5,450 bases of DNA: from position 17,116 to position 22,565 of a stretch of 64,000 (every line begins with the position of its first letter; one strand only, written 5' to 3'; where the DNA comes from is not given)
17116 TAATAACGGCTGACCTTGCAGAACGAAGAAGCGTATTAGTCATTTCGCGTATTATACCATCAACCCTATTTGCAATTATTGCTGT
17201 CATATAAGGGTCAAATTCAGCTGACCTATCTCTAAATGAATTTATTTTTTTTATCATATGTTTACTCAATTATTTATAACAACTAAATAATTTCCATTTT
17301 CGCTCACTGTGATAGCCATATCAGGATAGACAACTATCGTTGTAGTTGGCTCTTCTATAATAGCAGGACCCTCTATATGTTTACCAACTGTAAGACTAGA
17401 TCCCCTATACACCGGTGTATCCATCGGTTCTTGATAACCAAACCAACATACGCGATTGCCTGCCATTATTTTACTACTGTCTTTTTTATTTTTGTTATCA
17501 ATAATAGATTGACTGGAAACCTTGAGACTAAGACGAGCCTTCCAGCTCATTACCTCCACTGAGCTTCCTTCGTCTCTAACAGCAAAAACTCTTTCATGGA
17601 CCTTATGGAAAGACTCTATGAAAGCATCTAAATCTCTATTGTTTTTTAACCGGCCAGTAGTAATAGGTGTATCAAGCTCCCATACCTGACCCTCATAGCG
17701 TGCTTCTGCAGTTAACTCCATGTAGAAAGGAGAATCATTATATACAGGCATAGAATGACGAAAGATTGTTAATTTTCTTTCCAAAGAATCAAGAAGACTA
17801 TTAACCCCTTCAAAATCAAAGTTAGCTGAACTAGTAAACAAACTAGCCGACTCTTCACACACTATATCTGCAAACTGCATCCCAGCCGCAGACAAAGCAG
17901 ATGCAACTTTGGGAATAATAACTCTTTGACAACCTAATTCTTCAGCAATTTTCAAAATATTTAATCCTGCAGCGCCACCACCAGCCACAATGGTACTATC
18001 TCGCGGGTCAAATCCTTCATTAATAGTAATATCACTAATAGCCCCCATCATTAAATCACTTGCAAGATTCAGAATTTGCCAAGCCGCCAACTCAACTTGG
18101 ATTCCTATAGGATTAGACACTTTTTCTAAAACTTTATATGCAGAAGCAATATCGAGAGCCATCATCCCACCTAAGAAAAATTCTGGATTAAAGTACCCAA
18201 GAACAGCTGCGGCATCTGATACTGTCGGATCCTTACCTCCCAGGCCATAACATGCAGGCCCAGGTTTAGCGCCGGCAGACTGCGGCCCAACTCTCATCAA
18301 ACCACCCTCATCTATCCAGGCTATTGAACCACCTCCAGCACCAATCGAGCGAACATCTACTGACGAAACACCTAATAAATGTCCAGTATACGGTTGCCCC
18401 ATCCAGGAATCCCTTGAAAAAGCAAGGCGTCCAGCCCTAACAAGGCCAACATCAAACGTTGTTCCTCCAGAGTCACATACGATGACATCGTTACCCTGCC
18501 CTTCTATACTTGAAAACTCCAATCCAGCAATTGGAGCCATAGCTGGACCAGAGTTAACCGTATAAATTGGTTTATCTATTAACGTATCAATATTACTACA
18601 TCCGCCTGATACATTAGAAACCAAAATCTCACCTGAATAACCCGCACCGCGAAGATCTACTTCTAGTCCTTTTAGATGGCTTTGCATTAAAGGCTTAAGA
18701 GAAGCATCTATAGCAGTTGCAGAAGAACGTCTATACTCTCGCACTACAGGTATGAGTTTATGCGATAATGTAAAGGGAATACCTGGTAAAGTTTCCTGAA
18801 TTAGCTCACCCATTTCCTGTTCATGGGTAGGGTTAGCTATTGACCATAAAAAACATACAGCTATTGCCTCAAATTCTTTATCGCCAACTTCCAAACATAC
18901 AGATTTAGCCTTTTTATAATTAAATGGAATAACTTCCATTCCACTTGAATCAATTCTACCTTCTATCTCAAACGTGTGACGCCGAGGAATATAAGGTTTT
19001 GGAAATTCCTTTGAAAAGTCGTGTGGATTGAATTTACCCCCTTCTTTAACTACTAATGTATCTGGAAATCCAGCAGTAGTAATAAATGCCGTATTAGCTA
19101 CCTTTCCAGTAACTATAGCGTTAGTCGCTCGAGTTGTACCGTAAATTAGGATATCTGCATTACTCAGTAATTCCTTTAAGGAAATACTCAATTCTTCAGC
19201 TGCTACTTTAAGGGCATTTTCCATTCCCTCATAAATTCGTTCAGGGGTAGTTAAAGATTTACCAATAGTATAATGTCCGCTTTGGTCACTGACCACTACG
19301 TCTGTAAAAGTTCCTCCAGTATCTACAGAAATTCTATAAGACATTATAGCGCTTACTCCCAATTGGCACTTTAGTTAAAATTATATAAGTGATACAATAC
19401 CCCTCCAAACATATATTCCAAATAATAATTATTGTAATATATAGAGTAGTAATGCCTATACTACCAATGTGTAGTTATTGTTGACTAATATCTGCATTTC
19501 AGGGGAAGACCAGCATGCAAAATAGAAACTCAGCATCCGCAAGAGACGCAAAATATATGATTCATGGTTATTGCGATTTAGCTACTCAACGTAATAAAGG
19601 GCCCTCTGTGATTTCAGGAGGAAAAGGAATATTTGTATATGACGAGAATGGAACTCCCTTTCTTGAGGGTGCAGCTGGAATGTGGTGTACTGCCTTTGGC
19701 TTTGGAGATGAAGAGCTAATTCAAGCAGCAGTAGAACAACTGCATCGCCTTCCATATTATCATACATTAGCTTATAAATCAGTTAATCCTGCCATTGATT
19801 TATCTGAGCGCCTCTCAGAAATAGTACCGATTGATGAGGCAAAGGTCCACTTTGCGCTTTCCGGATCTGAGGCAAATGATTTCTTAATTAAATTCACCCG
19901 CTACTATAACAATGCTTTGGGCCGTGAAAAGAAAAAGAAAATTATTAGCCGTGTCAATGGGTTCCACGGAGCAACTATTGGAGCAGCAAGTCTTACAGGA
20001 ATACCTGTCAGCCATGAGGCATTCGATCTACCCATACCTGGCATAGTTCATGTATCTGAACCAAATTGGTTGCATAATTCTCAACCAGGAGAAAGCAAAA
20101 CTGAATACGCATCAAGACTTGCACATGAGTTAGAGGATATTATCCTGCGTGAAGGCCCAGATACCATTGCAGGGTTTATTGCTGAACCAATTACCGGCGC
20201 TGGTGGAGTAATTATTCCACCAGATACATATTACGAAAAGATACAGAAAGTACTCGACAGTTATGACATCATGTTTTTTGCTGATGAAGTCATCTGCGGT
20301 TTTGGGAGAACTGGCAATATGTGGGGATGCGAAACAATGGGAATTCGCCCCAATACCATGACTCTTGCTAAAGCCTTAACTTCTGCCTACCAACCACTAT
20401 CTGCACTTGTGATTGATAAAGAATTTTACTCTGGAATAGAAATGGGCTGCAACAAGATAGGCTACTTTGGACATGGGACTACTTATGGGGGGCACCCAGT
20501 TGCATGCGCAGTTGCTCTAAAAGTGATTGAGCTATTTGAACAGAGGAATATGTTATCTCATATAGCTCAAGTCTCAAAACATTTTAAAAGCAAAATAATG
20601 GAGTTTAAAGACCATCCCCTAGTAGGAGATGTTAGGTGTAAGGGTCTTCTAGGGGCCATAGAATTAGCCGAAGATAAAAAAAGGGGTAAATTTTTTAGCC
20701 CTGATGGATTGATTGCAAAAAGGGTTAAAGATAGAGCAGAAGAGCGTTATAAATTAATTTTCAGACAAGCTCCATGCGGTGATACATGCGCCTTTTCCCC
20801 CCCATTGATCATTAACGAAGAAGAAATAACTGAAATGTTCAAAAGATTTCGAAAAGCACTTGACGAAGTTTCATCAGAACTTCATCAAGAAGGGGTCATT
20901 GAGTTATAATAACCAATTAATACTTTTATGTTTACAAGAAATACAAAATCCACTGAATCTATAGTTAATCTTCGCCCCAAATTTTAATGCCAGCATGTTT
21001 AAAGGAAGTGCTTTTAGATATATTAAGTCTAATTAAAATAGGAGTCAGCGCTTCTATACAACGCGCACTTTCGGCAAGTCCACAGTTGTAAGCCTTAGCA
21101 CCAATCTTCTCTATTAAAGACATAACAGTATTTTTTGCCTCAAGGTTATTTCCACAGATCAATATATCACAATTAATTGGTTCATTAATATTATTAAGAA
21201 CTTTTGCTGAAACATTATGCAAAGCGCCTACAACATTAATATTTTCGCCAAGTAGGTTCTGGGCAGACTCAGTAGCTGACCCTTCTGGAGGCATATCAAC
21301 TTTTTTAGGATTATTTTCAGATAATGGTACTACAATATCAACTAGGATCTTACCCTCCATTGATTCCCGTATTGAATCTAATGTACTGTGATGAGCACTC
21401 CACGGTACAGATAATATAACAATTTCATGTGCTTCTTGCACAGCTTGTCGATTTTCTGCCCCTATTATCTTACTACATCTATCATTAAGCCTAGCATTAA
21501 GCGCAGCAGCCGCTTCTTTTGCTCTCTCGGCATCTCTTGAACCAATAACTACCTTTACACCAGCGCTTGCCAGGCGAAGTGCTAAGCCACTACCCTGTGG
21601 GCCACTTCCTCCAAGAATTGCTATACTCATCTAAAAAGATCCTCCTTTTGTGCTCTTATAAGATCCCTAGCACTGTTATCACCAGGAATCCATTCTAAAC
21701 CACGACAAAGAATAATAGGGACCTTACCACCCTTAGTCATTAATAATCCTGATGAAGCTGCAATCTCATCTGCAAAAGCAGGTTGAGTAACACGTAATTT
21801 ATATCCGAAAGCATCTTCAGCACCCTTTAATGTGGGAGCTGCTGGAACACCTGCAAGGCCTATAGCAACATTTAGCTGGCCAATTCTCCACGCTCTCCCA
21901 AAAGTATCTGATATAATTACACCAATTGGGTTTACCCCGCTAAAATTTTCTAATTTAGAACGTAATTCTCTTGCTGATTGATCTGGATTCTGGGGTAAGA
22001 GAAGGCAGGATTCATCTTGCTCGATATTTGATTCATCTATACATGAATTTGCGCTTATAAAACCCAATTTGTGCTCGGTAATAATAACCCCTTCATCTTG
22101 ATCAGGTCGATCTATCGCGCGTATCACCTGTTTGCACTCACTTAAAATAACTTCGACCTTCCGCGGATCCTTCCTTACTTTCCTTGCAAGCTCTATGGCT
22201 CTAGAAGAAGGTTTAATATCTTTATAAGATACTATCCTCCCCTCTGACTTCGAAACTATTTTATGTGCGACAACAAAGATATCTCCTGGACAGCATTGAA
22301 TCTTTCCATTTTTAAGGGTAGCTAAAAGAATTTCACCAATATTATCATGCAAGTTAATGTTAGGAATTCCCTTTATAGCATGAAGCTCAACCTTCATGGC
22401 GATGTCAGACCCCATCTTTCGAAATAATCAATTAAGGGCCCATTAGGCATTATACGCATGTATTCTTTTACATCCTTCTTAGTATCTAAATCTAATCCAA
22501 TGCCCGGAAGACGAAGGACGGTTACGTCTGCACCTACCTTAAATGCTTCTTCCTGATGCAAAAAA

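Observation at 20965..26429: Complete, translationally coupled coenzyme F420 operon (cofG-cofH-cofD-cofC-cofE-npdG) in an AT-rich proteobacterial-looking genome, without an FbiB-type reductase domain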

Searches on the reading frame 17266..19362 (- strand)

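Call 3: search_protein_families(library=ncbifam, proteins=[window:17266-19362:-])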
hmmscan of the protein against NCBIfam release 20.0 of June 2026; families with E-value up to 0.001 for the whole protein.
window:17266-19362:- (698 aa): 3 families
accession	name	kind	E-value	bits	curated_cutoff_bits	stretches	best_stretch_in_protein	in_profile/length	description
NF050156.1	CapLactmsAlpCapA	equivalog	5.1e-164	547.3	1000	1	9-695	1-686/689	caprolactamase subunit alpha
NF042975.2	AcphenoCarb_ApcC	equivalog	1.1e-86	291.6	1500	1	10-687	10-702/733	acetophenone carboxylase subunit gamma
NF042960.1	AcphenoCarb_ApcA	equivalog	1.7e-59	201.8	1250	2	166-691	140-652/658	acetophenone carboxylase subunit alpha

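Call 4: search_protein_families(library=pfam, proteins=[window:17266-19362:-])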
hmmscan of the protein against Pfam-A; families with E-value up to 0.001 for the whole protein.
window:17266-19362:- (698 aa): 3 families
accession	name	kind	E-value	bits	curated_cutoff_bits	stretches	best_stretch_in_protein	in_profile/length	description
PF01968.24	Hydantoinase_A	-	3.3e-71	240.3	22.9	1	212-502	1-289/291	Hydantoinase/oxoprolinase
PF05378.19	Hydant_A_N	-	6.9e-39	133.8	25.2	1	10-191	1-175/176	Hydantoinase/oxoprolinase N-terminal region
PF19278.4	Hydant_A_C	-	1.2e-13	51.3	21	1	546-686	39-182/193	Hydantoinase/oxoprolinase C-terminal domain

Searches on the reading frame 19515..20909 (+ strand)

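Call 3: search_protein_families(library=ncbifam, proteins=[window:19515-20909:+])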
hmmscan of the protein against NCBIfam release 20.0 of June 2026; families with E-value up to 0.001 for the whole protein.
window:19515-20909:+ (464 aa): 69 families (the best 25 are shown)
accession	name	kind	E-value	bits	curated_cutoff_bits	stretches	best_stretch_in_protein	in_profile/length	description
NF004767.0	PRK06105.1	subfamily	8.5e-180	598.2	517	1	3-459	4-457/460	aminotransferase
NF005682.0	PRK07480.1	subfamily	2e-140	468.5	510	1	6-458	12-458/459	aminotransferase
NF005684.0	PRK07482.1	subfamily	5.4e-140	467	687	1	2-459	3-462/464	hypothetical protein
NF005447.0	PRK07036.1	equivalog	9.3e-133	443.3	618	1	3-462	9-465/468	aminotransferase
NF004625.0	PRK05965.1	subfamily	6.9e-116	387.7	729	1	4-453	3-449/460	hypothetical protein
NF005102.0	PRK06541.1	equivalog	4.7e-111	371.6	574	1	6-454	11-458/460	aspartate aminotransferase family protein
NF009068.0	PRK12403.1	equivalog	3.5e-104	349.2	817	1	8-456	15-457/460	aspartate aminotransferase family protein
NF005683.0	PRK07481.1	subfamily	1.8e-102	343.6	575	1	4-453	3-451/453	hypothetical protein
NF005812.0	PRK07678.1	subfamily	3.8e-102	342.2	488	1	3-452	6-450/451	aminotransferase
NF005685.0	PRK07483.1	equivalog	1.7e-95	320.5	485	1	27-454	10-440/444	aspartate aminotransferase family protein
NF052567.1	OmAmTferAptACaul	equivalog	2.7e-88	296.6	500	1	26-452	15-431/431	omega-aminotransferase AptA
TIGR00508.1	bioA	equivalog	4.9e-88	295.5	405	1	25-449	9-418/419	adenosylmethionine--8-amino-7-oxononanoate transaminase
NF005375.0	PRK06917.1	equivalog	4.8e-85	285.9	535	1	31-456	16-443/448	aspartate aminotransferase family protein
NF004426.0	PRK05769.1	equivalog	3.6e-81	273.2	552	1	24-452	31-440/441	acetyl ornithine aminotransferase family protein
NF005443.0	PRK07030.1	equivalog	6.9e-74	249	729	1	5-449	5-444/451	adenosylmethionine--8-amino-7-oxononanoate transaminase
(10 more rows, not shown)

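Call 4: search_protein_families(library=pfam, proteins=[window:19515-20909:+])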
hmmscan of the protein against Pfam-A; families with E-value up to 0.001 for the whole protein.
window:19515-20909:+ (464 aa): 1 family
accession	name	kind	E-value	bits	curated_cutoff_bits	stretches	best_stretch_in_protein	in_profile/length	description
PF00202.27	Aminotran_3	-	1.4e-80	271.4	30.5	1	30-449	10-403/403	Aminotransferase class-III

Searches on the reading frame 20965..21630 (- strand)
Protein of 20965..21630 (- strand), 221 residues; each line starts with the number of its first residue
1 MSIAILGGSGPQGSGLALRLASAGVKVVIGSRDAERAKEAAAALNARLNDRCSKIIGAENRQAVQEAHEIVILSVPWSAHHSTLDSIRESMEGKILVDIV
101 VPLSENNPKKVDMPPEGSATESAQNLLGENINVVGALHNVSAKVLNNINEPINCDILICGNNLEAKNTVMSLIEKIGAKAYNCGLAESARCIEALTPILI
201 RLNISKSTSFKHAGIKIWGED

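Call 3: search_protein_families(library=ncbifam, proteins=[window:20965-21630:-])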
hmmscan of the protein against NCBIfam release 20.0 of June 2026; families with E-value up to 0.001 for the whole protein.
window:20965-21630:- (221 aa): 17 families
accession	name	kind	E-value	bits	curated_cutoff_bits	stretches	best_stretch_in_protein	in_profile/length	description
TIGR01915.1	npdG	equivalog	7.9e-65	218.9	149.8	1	1-217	1-220/220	NADPH-dependent F420 reductase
NF006409.0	PRK08655.1-3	equivalog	2.5e-07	30.5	310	1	1-99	1-90/290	prephenate dehydrogenase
NF006408.0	PRK08655.1-2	equivalog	4.9e-07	28.9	422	1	1-99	7-97/441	prephenate dehydrogenase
NF005449.0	PRK07041.1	equivalog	4.5e-05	23.4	257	1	3-54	10-63/240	SDR family oxidoreductase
NF005811.0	PRK07677.1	equivalog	0.00015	21.4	318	1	3-54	6-57/254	2,4-dienoyl-CoA reductase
NF005559.1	PRK07231.1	subfamily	0.00016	21.2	215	1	5-50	9-57/249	glucose 1-dehydrogenase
NF000946.0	PRK00094.2-4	equivalog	0.00019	20.5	455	1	2-100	6-108/342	NAD(P)H-dependent glycerol-3-phosphate dehydrogenase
NF004202.0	PRK05653.2-2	equivalog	0.0002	21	333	1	4-69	11-76/259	3-oxoacyl-ACP reductase FabG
NF005594.0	PRK07326.1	equivalog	0.00024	20.7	271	1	4-50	10-54/237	SDR family oxidoreductase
NF005878.0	PRK07825.1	subfamily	0.00024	20.5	287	1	2-46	11-55/278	short chain dehydrogenase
NF004528.0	PRK05875.1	equivalog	0.00026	20.5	334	1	5-98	15-104/280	SDR family oxidoreductase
NF005711.0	PRK07523.1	subfamily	0.00037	20.2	413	1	6-69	16-79/255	SDR family oxidoreductase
NF005752.0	PRK07576.1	subfamily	0.00039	19.8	321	0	3-68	12-77/271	SDR family oxidoreductase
TIGR00507.1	aroE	equivalog_domain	0.00044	19.5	200.2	1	3-99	120-213/270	shikimate dehydrogenase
NF004778.0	PRK06124.1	equivalog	0.00047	19.7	303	1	3-69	13-80/256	SDR family oxidoreductase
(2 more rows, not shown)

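Call 4: search_protein_families(library=pfam, proteins=[window:20965-21630:-])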
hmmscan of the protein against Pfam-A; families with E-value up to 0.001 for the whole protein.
window:20965-21630:- (221 aa): 3 families
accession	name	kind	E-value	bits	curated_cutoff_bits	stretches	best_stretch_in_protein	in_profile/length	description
PF03807.23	F420_oxidored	-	7.1e-18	65.4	21.6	1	3-102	2-94/94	NADP oxidoreductase coenzyme F420-dependent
PF03446.21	NAD_binding_2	-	0.00021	21.8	21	1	8-98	6-91/161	NAD binding domain of 6-phosphogluconate dehydrogenase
PF02737.24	3HCDH_N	-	0.00085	19.7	22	0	3-55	2-53/180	3-hydroxyacyl-CoA dehydrogenase, NAD binding domain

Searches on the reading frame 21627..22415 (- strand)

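Call 3: search_protein_families(library=ncbifam, proteins=[window:21627-22415:-])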
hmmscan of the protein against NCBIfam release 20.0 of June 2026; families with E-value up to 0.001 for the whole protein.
window:21627-22415:- (262 aa): 4 families
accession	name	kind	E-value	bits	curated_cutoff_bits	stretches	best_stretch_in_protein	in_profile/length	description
TIGR01916.1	F420_cofE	equivalog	3.2e-70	236.3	180.65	1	10-262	2-244/244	coenzyme F420-0:L-glutamate ligase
NF009809.0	PRK13293.1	equivalog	1.3e-64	218.1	274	1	7-262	1-244/253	coenzyme F420-0:L-glutamate ligase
NF009810.0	PRK13294.1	equivalog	2.2e-56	191.6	304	1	6-262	10-243/449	coenzyme F420-0:L-glutamate ligase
TIGR04132.1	intra_fol_E_lig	hypoth_equivalog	4.9e-15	55.6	350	1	88-231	58-193/241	putative folate metabolism gamma-glutamate ligase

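Call 4: search_protein_families(library=pfam, proteins=[window:21627-22415:-])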
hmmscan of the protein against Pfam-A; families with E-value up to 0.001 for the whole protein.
window:21627-22415:- (262 aa): 1 family
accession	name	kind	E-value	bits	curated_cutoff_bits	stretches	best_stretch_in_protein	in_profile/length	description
PF01996.21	F420_ligase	-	1e-64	218.5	25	1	17-239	4-218/218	F420-0:Gamma-glutamyl ligase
